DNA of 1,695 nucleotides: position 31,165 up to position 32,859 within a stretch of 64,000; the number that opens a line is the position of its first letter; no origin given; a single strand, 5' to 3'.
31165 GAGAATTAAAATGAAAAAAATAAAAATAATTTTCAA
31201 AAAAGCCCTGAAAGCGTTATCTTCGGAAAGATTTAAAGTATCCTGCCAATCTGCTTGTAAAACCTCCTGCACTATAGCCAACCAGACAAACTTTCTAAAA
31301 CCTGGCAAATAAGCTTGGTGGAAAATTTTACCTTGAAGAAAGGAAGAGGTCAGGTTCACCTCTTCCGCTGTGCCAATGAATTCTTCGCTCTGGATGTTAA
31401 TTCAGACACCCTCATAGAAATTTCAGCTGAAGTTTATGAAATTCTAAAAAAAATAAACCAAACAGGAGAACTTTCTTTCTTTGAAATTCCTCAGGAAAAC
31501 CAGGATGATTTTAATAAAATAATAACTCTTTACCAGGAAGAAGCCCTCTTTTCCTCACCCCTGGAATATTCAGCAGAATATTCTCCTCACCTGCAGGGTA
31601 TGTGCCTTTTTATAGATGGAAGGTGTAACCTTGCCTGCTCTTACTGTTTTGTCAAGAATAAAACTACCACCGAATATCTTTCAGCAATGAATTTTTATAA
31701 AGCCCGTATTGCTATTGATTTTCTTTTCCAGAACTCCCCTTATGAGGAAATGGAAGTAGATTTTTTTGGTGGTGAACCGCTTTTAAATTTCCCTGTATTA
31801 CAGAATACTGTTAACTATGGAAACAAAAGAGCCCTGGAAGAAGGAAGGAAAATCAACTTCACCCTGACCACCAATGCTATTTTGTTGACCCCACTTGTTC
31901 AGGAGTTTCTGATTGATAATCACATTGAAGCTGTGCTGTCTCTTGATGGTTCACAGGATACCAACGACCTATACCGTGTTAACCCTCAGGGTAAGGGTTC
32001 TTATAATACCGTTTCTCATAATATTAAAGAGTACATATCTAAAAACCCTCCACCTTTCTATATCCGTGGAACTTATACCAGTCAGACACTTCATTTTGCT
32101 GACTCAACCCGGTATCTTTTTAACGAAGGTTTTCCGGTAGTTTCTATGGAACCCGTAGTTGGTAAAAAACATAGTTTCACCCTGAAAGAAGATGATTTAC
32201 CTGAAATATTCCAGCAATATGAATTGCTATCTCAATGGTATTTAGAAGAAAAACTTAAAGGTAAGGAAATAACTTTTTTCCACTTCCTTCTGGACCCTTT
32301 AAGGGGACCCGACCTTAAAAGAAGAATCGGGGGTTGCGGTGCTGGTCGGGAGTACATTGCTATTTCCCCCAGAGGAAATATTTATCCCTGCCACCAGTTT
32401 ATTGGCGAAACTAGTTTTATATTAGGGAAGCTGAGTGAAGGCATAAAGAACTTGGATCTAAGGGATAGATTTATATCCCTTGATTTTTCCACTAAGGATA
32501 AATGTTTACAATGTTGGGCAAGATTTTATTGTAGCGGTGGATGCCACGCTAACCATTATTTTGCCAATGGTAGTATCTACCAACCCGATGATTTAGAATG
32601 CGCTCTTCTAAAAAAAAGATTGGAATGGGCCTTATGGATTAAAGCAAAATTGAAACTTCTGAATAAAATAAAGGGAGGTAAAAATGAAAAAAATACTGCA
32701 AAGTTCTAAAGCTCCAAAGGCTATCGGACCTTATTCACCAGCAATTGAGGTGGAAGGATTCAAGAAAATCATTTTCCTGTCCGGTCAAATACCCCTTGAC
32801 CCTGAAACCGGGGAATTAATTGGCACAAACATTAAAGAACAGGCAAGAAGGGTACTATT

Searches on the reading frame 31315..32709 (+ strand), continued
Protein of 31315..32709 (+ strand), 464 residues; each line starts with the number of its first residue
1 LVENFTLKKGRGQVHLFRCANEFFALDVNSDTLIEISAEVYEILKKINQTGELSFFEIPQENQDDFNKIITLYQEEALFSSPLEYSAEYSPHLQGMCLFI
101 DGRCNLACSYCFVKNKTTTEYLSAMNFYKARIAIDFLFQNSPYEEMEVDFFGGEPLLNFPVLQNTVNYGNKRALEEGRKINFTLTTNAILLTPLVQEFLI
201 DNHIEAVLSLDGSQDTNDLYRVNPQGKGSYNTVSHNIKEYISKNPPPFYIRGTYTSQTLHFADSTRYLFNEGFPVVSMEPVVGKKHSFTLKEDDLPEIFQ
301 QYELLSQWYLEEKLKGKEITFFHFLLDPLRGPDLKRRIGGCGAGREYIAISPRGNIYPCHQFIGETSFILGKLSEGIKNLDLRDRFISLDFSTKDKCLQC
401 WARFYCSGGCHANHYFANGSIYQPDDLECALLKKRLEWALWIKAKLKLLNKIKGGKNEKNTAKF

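Call 30: search_protein_families(library=ncbifam, proteins=[P0003, P0005, P0006, P0008, P0088], max_evalue=0.00001)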
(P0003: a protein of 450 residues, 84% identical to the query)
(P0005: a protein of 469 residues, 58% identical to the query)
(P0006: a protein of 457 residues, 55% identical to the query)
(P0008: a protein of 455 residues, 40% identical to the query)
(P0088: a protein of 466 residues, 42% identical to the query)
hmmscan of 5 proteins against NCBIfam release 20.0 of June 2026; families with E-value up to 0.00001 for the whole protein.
P0003 (450 aa): 55 families (the best 25 are shown)
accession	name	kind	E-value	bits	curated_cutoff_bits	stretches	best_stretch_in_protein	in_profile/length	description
TIGR03974.1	rSAM_six_Cys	equivalog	1.7e-118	396.4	425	1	14-444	1-450/451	thioether cross-link-forming SCIFF peptide maturase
NF040492.1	not_ScfB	exception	7.2e-106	354.7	855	1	13-444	3-449/450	ScfB-related radical SAM/SPASM orphan maturase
NF047865.1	rSAM_PapB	equivalog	3.8e-77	259.7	340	1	93-424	2-330/330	PapB family radical SAM/SPASM ranthipeptide maturase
TIGR03906.1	quino_hemo_SAM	equivalog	2e-74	250.9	453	1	52-440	54-444/467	quinohemoprotein amine dehydrogenase maturation protein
TIGR04064.1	rSAM_nif11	equivalog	2.9e-71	240.6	518.7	1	15-448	5-438/459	nif11-like peptide radical SAM maturase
TIGR04068.1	rSAM_ocin_clost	equivalog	6.8e-53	180.2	500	2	14-245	2-237/462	Cys-rich peptide radical SAM maturase CcpM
NF038170.1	lachnocin_rSAM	equivalog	1.7e-35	122.8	550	1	89-407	71-392/440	lachnocin radical SAM maturase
TIGR04280.1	geopep_mat_rSAM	hypoth_equivalog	1.1e-33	116.9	400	1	99-422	89-404/428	geopeptide radical SAM maturase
TIGR04115.1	rSAM_Cxxx_rpt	equivalog_domain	2.4e-33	116.1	350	1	99-436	7-353/359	radical SAM peptide maturase, CXXX-repeat target family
TIGR03942.1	sulfatase_rSAM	equivalog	9e-32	110.5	349.45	1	103-419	10-333/363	anaerobic sulfatase maturase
TIGR04148.1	GG_samocin_CFB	equivalog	1.1e-31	110.4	300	1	98-261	21-190/411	radical SAM peptide maturase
TIGR03978.1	rSAM_paired_1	equivalog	4.9e-31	108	370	1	101-240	90-227/466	His-Xaa-Ser system radical SAM maturase HxsB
NF041298.1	rSAM_mat_DynA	equivalog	6.7e-31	107.5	450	1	103-436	10-346/356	dynobactin maturation radical SAM/SPASM protein DynA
NF035951.1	rSAM_RumMC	equivalog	1.3e-30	106.5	720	1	89-240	107-259/510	RumMC family radical SAM sactipeptide maturase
TIGR04163.1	rSAM_cobopep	equivalog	1.8e-28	99.5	375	1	102-447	72-423/428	peptide-modifying radical SAM enzyme CbpB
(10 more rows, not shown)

P0005 (469 aa): 55 families (the best 25 are shown)
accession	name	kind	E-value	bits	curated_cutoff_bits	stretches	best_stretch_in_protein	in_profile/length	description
TIGR03974.1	rSAM_six_Cys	equivalog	8.5e-122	407.2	425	1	14-453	1-450/451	thioether cross-link-forming SCIFF peptide maturase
NF040492.1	not_ScfB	exception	1.5e-105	353.7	855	1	13-452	3-448/450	ScfB-related radical SAM/SPASM orphan maturase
NF047865.1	rSAM_PapB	equivalog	2.6e-70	237.3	340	1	101-433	2-330/330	PapB family radical SAM/SPASM ranthipeptide maturase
TIGR03906.1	quino_hemo_SAM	equivalog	1.2e-63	215.4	453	1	15-445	4-440/467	quinohemoprotein amine dehydrogenase maturation protein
TIGR04064.1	rSAM_nif11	equivalog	5.9e-60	203.3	518.7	2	15-289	5-263/459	nif11-like peptide radical SAM maturase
TIGR04068.1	rSAM_ocin_clost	equivalog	1.8e-44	152.4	500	2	14-253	2-237/462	Cys-rich peptide radical SAM maturase CcpM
NF038170.1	lachnocin_rSAM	equivalog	3.4e-34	118.5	550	1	97-278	71-251/440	lachnocin radical SAM maturase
NF035951.1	rSAM_RumMC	equivalog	6.4e-30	104.3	720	1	34-246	37-257/510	RumMC family radical SAM sactipeptide maturase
TIGR04280.1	geopep_mat_rSAM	hypoth_equivalog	2.5e-29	102.5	400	1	109-266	91-246/428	geopeptide radical SAM maturase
TIGR03978.1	rSAM_paired_1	equivalog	3.4e-29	101.9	370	1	30-249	11-228/466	His-Xaa-Ser system radical SAM maturase HxsB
TIGR03942.1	sulfatase_rSAM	equivalog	1.9e-28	99.6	349.45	1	111-430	10-335/363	anaerobic sulfatase maturase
NF041298.1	rSAM_mat_DynA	equivalog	4.1e-28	98.4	450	1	111-432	10-334/356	dynobactin maturation radical SAM/SPASM protein DynA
TIGR04163.1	rSAM_cobopep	equivalog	1.1e-25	90.3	375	1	110-449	72-416/428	peptide-modifying radical SAM enzyme CbpB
NF038107.1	rSAM_NF038107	equivalog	2.6e-25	89.1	600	1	106-252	89-237/444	Cys-every-fifth radical SAM/SPASM peptide maturase CefB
NF010321.0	PRK13758.1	equivalog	2.7e-25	89.3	441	1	111-423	14-334/370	anaerobic sulfatase-maturase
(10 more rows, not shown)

P0006 (457 aa): 54 families (the best 25 are shown)
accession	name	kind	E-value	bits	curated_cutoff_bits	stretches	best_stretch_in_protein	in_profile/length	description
TIGR03974.1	rSAM_six_Cys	equivalog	1.3e-125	419.9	425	1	14-453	1-450/451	thioether cross-link-forming SCIFF peptide maturase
NF040492.1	not_ScfB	exception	3.8e-113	378.7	855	1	13-453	3-449/450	ScfB-related radical SAM/SPASM orphan maturase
NF047865.1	rSAM_PapB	equivalog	3.5e-75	253.3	340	1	101-433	2-330/330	PapB family radical SAM/SPASM ranthipeptide maturase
TIGR04064.1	rSAM_nif11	equivalog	4.2e-68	230.1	518.7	1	98-455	74-436/459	nif11-like peptide radical SAM maturase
TIGR03906.1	quino_hemo_SAM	equivalog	1.1e-66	225.4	453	1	15-447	4-442/467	quinohemoprotein amine dehydrogenase maturation protein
TIGR04068.1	rSAM_ocin_clost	equivalog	1.5e-45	156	500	2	14-275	2-261/462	Cys-rich peptide radical SAM maturase CcpM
NF038170.1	lachnocin_rSAM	equivalog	3.1e-32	112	550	1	95-416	69-392/440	lachnocin radical SAM maturase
TIGR04163.1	rSAM_cobopep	equivalog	3.9e-32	111.5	375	1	107-453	69-420/428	peptide-modifying radical SAM enzyme CbpB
NF035951.1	rSAM_RumMC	equivalog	6.6e-31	107.5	720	1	61-246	61-257/510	RumMC family radical SAM sactipeptide maturase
TIGR03978.1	rSAM_paired_1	equivalog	4.4e-30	104.9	370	1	37-247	18-226/466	His-Xaa-Ser system radical SAM maturase HxsB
TIGR03942.1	sulfatase_rSAM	equivalog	1.5e-29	103.2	349.45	1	111-427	10-332/363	anaerobic sulfatase maturase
TIGR04280.1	geopep_mat_rSAM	hypoth_equivalog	4.9e-29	101.6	400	1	106-248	88-230/428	geopeptide radical SAM maturase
NF041298.1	rSAM_mat_DynA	equivalog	1.8e-27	96.3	450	1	111-443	10-344/356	dynobactin maturation radical SAM/SPASM protein DynA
TIGR04083.1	rSAM_pep_methan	hypoth_equivalog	3.5e-25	88.7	300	1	112-442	10-333/376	TIGR04083 family peptide-modifying radical SAM enzyme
TIGR04148.1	GG_samocin_CFB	equivalog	2.1e-23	83.2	300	1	101-316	16-239/411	radical SAM peptide maturase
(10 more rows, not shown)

P0008 (455 aa): 56 families (the best 25 are shown)
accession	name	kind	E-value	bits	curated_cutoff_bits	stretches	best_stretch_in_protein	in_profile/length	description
TIGR03974.1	rSAM_six_Cys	equivalog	1.6e-159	531.6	425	1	12-450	1-450/451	thioether cross-link-forming SCIFF peptide maturase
NF040492.1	not_ScfB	exception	2.8e-144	481.3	855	1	11-449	3-448/450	ScfB-related radical SAM/SPASM orphan maturase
TIGR04064.1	rSAM_nif11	equivalog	1.7e-85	287.5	518.7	1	12-448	4-432/459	nif11-like peptide radical SAM maturase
NF047865.1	rSAM_PapB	equivalog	2e-82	277.1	340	1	98-429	2-329/330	PapB family radical SAM/SPASM ranthipeptide maturase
TIGR03906.1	quino_hemo_SAM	equivalog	4.6e-72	243.1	453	1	12-446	3-444/467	quinohemoprotein amine dehydrogenase maturation protein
TIGR04068.1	rSAM_ocin_clost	equivalog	9.1e-49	166.6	500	1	12-251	2-237/462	Cys-rich peptide radical SAM maturase CcpM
NF038170.1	lachnocin_rSAM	equivalog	1.4e-35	123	550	1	83-255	60-232/440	lachnocin radical SAM maturase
TIGR04115.1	rSAM_Cxxx_rpt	equivalog_domain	2.4e-34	119.4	350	1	99-447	2-358/359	radical SAM peptide maturase, CXXX-repeat target family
TIGR04163.1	rSAM_cobopep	equivalog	1.1e-33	116.7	375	2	95-267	60-227/428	peptide-modifying radical SAM enzyme CbpB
TIGR03978.1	rSAM_paired_1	equivalog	2e-33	115.9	370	1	89-443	77-445/466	His-Xaa-Ser system radical SAM maturase HxsB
TIGR03942.1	sulfatase_rSAM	equivalog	4.4e-33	114.9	349.45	1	105-437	7-345/363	anaerobic sulfatase maturase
NF035951.1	rSAM_RumMC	equivalog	1e-32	113.5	720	1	94-248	107-261/510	RumMC family radical SAM sactipeptide maturase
NF038107.1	rSAM_NF038107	equivalog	1.3e-32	113.1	600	1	77-451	65-432/444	Cys-every-fifth radical SAM/SPASM peptide maturase CefB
TIGR04280.1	geopep_mat_rSAM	hypoth_equivalog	3.7e-31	108.6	400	1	92-451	78-426/428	geopeptide radical SAM maturase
NF041298.1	rSAM_mat_DynA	equivalog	1.1e-30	106.8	450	1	106-427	8-332/356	dynobactin maturation radical SAM/SPASM protein DynA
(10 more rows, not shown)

P0088 (466 aa): 59 families (the best 25 are shown)
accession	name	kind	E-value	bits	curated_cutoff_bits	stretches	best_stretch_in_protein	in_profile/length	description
TIGR03974.1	rSAM_six_Cys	equivalog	3.3e-155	517.4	425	1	7-443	1-449/451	thioether cross-link-forming SCIFF peptide maturase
NF040492.1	not_ScfB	exception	1.7e-147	491.9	855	1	6-443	3-448/450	ScfB-related radical SAM/SPASM orphan maturase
NF047865.1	rSAM_PapB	equivalog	3.1e-84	283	340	1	92-424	2-330/330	PapB family radical SAM/SPASM ranthipeptide maturase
TIGR04064.1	rSAM_nif11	equivalog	3.1e-83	280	518.7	1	7-448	4-438/459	nif11-like peptide radical SAM maturase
TIGR03906.1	quino_hemo_SAM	equivalog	1.7e-72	244.6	453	1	10-441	6-445/467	quinohemoprotein amine dehydrogenase maturation protein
TIGR04068.1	rSAM_ocin_clost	equivalog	1.6e-61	208.7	500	1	6-451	1-461/462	Cys-rich peptide radical SAM maturase CcpM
NF035951.1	rSAM_RumMC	equivalog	4.6e-39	134.5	720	1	13-238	23-259/510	RumMC family radical SAM sactipeptide maturase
NF038170.1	lachnocin_rSAM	equivalog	1.5e-37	129.5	550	1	91-412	74-396/440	lachnocin radical SAM maturase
TIGR04115.1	rSAM_Cxxx_rpt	equivalog_domain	3.7e-37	128.6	350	1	93-441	2-358/359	radical SAM peptide maturase, CXXX-repeat target family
NF041298.1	rSAM_mat_DynA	equivalog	2.6e-34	118.7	450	1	100-422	8-333/356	dynobactin maturation radical SAM/SPASM protein DynA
TIGR03942.1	sulfatase_rSAM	equivalog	3.8e-34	118.3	349.45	1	98-420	6-334/363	anaerobic sulfatase maturase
TIGR03978.1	rSAM_paired_1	equivalog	1.1e-33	116.8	370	1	98-280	88-269/466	His-Xaa-Ser system radical SAM maturase HxsB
TIGR04163.1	rSAM_cobopep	equivalog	1.4e-32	113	375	1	90-442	61-418/428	peptide-modifying radical SAM enzyme CbpB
TIGR04280.1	geopep_mat_rSAM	hypoth_equivalog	1.5e-28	99.9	400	1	98-421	89-403/428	geopeptide radical SAM maturase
NF038107.1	rSAM_NF038107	equivalog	1.7e-28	99.6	600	1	70-240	58-235/444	Cys-every-fifth radical SAM/SPASM peptide maturase CefB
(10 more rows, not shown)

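Call 33: find_encoding_contigs(protein=P0088, flank=2500, max_places=2)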
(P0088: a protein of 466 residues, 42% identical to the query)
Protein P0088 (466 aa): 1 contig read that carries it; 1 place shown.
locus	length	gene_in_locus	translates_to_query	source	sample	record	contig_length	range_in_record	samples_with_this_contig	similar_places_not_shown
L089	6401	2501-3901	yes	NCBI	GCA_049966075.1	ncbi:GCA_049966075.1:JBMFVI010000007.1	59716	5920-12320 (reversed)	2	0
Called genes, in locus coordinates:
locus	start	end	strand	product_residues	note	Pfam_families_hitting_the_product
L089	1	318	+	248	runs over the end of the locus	PF01738:DLH (faint), PF12146:Hydrolase_4, PF00561:Abhydrolase_1 (weak), PF12697:Abhydrolase_6 (weak), PF00326:Peptidase_S9 (faint)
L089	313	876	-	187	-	PF02527:GidB, PF10294:Methyltransf_16 (faint), PF13847:Methyltransf_31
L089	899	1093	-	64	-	-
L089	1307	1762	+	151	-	PF13173:AAA_14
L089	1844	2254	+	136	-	PF13635:DUF4143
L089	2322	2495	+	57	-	PF13165:SCIFF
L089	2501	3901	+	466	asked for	PF04055:Radical_SAM, PF13353:Fer4_12, PF13186:SPASM (weak)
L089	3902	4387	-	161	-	PF26217:GDPGP1_N (weak), PF04677:CwfJ_C_1 (weak), PF11969:DcpS_C (weak), PF01230:HIT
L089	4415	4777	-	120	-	-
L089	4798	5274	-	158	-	PF02579:Nitro_FeMo-Co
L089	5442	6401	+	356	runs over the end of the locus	PF13506:Glyco_transf_21, PF13641:Glyco_tranf_2_3, PF00535:Glycos_transf_2, PF10111:Glyco_tranf_2_2 (weak)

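Call 34: find_encoding_contigs(protein=P0007, flank=2500, max_places=2)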
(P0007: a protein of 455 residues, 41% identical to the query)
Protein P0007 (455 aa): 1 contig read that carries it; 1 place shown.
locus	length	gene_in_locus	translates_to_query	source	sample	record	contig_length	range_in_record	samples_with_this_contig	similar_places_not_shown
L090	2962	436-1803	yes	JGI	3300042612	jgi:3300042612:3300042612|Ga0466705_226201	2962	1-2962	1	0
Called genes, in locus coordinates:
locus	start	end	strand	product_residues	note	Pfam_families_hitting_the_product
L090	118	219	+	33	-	-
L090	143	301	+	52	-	PF13165:SCIFF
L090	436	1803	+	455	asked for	PF13353:Fer4_12, PF04055:Radical_SAM, PF13186:SPASM (weak)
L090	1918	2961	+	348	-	?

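Call 64: predict_structure(alignment_id=A1)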
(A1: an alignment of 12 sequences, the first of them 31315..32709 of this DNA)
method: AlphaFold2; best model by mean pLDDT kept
length: 464 residues; sequences in the alignment: 12
mean_pLDDT: 87.6   pTM: 0.84
mean pLDDT of the five models: 87.6, 85.4, 84.9, 84.5, 84.4
residues with pLDDT >= 90: 252; 70-90: 173; 50-70: 30; < 50: 9
segments of 3 or more residues with pLDDT < 50: 328-330, 456-460
pLDDT, mean of each block of 10 residues (from residue 1): 73 89 89 88 91 87 87 87 75 93 86 73 92 97 95 93 98 97 96 97 96 94 92 96 93 93 95 91 82 94 94 89 64 64 86 94 92 96 90 83 77 86 87 89 85 54 53
secondary structure, 60 per line:
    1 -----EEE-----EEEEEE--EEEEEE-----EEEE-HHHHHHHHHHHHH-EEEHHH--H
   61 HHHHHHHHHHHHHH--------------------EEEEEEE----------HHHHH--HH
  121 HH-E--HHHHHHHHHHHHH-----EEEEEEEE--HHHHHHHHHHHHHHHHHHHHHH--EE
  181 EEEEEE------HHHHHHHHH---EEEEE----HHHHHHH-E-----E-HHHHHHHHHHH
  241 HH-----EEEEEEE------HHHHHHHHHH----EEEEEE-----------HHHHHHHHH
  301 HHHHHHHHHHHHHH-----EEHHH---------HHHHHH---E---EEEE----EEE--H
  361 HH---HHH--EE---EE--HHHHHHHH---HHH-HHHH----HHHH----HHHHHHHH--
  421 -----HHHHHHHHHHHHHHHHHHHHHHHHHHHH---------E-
elements in order: E6-8 E14-19 E22-27 E33-36 H38-50 E52-54 H60-74 E95-101 H112-116 H119-122 H127-139 E145-152 H155-176 E179-186 H193-201 E205-209 H214-220 H230-242 E248-254 H261-270 E275-280 H292-314 H334-339 E347-350 E355-357 H380-387 H395-398 H403-406 H411-418 H426-453

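Call 66: fold_search(model_id=the predicted structure, library=pdb)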
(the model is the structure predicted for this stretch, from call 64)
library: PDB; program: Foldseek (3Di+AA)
matches with E <= 10: 1375; with E <= 0.001: 90
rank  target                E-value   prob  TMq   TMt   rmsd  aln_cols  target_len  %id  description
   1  5wgg_A                1.2e-39  1.00  0.83  0.87   3.1       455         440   34  Structural Insights into Thioether Bond Formation in the Biosynthesis of Sactipeptides (released 2017-07-26)
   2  5why_B                4.0e-38  1.00  0.82  0.90   3.1       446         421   35  Structural Insights into Thioether Bond Formation in the Biosynthesis of Sactipeptides (released 2017-07-26)
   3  5why_A                1.4e-35  1.00  0.83  0.91   2.5       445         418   35  Structural Insights into Thioether Bond Formation in the Biosynthesis of Sactipeptides (released 2017-07-26)
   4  4k37_B                2.1e-18  1.00  0.62  0.77   3.7       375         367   20  Native anSMEcpe with bound AdoMet (released 2013-05-08)
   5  4k38_B                2.5e-18  1.00  0.62  0.79   3.2       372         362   20  Native anSMEcpe with bound AdoMet and Kp18Cys peptide (released 2013-05-08)
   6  4k37_A                5.4e-18  1.00  0.63  0.79   3.6       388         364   21  Native anSMEcpe with bound AdoMet (released 2013-05-08)
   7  4k39_A                7.6e-18  1.00  0.63  0.80   3.7       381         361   21  Native anSMEcpe with bound AdoMet and Cp18Cys peptide (released 2013-05-08)
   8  4k38_A                2.0e-17  1.00  0.64  0.79   3.9       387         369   20  Native anSMEcpe with bound AdoMet and Kp18Cys peptide (released 2013-05-08)
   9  4k36_B                2.2e-17  1.00  0.62  0.78   3.4       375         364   20  His6 tagged anSMEcpe with bound AdoMet (released 2013-05-08)
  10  4k36_A                3.4e-17  1.00  0.64  0.77   4.4       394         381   21  His6 tagged anSMEcpe with bound AdoMet (released 2013-05-08)
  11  8vpo                  5.7e-17  1.00  0.59  0.61   7.3       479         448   16  X-Ray Crystal Structure of TigE from Paramaledivibacter caminithermalis (released 2024-02-07)
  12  4k39_B                9.4e-17  1.00  0.62  0.78   3.6       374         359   21  Native anSMEcpe with bound AdoMet and Cp18Cys peptide (released 2013-05-08)
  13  9gm3_C                1.3e-16  1.00  0.61  0.75   4.6       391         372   20  Crystal structure of the complex formed between the radical SAM protein ChlB and the leader region of its precursor su (released 2025-06-25)
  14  9gm3_A                2.1e-16  1.00  0.64  0.77   4.1       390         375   19  Crystal structure of the complex formed between the radical SAM protein ChlB and the leader region of its precursor su (released 2025-06-25)
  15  9gmc_A                3.2e-16  1.00  0.63  0.77   4.2       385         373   19  Crystal structure of the complex formed between the radical SAM protein ChlB and the R3A mutant of ChlA (released 2025-06-25)
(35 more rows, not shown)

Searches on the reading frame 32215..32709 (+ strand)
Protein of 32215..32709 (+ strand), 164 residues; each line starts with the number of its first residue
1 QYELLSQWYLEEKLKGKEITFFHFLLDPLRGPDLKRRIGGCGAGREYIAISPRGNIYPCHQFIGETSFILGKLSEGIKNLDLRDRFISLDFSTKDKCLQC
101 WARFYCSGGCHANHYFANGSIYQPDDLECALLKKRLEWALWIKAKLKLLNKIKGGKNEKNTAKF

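Call 51: search_solved_structures(query=window:32215-32709:+, max_evalue=0.01, show_alignments=5)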
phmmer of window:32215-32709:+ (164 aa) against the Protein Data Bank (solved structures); distinct sequences matched with E-value up to 0.01: 4.
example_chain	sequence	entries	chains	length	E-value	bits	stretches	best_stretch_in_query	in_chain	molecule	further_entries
5wgg_A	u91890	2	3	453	9.3e-43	149.2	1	1-145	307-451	Radical SAM domain protein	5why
4k36_A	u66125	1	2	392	0.00043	23.3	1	6-157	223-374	Anaerobic sulfatase-maturating enzyme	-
4k37_A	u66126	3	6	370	0.0013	21.6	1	6-112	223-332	Anaerobic sulfatase-maturating enzyme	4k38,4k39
5v1q_A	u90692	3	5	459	0.0098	18.8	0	38-116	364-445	Radical SAM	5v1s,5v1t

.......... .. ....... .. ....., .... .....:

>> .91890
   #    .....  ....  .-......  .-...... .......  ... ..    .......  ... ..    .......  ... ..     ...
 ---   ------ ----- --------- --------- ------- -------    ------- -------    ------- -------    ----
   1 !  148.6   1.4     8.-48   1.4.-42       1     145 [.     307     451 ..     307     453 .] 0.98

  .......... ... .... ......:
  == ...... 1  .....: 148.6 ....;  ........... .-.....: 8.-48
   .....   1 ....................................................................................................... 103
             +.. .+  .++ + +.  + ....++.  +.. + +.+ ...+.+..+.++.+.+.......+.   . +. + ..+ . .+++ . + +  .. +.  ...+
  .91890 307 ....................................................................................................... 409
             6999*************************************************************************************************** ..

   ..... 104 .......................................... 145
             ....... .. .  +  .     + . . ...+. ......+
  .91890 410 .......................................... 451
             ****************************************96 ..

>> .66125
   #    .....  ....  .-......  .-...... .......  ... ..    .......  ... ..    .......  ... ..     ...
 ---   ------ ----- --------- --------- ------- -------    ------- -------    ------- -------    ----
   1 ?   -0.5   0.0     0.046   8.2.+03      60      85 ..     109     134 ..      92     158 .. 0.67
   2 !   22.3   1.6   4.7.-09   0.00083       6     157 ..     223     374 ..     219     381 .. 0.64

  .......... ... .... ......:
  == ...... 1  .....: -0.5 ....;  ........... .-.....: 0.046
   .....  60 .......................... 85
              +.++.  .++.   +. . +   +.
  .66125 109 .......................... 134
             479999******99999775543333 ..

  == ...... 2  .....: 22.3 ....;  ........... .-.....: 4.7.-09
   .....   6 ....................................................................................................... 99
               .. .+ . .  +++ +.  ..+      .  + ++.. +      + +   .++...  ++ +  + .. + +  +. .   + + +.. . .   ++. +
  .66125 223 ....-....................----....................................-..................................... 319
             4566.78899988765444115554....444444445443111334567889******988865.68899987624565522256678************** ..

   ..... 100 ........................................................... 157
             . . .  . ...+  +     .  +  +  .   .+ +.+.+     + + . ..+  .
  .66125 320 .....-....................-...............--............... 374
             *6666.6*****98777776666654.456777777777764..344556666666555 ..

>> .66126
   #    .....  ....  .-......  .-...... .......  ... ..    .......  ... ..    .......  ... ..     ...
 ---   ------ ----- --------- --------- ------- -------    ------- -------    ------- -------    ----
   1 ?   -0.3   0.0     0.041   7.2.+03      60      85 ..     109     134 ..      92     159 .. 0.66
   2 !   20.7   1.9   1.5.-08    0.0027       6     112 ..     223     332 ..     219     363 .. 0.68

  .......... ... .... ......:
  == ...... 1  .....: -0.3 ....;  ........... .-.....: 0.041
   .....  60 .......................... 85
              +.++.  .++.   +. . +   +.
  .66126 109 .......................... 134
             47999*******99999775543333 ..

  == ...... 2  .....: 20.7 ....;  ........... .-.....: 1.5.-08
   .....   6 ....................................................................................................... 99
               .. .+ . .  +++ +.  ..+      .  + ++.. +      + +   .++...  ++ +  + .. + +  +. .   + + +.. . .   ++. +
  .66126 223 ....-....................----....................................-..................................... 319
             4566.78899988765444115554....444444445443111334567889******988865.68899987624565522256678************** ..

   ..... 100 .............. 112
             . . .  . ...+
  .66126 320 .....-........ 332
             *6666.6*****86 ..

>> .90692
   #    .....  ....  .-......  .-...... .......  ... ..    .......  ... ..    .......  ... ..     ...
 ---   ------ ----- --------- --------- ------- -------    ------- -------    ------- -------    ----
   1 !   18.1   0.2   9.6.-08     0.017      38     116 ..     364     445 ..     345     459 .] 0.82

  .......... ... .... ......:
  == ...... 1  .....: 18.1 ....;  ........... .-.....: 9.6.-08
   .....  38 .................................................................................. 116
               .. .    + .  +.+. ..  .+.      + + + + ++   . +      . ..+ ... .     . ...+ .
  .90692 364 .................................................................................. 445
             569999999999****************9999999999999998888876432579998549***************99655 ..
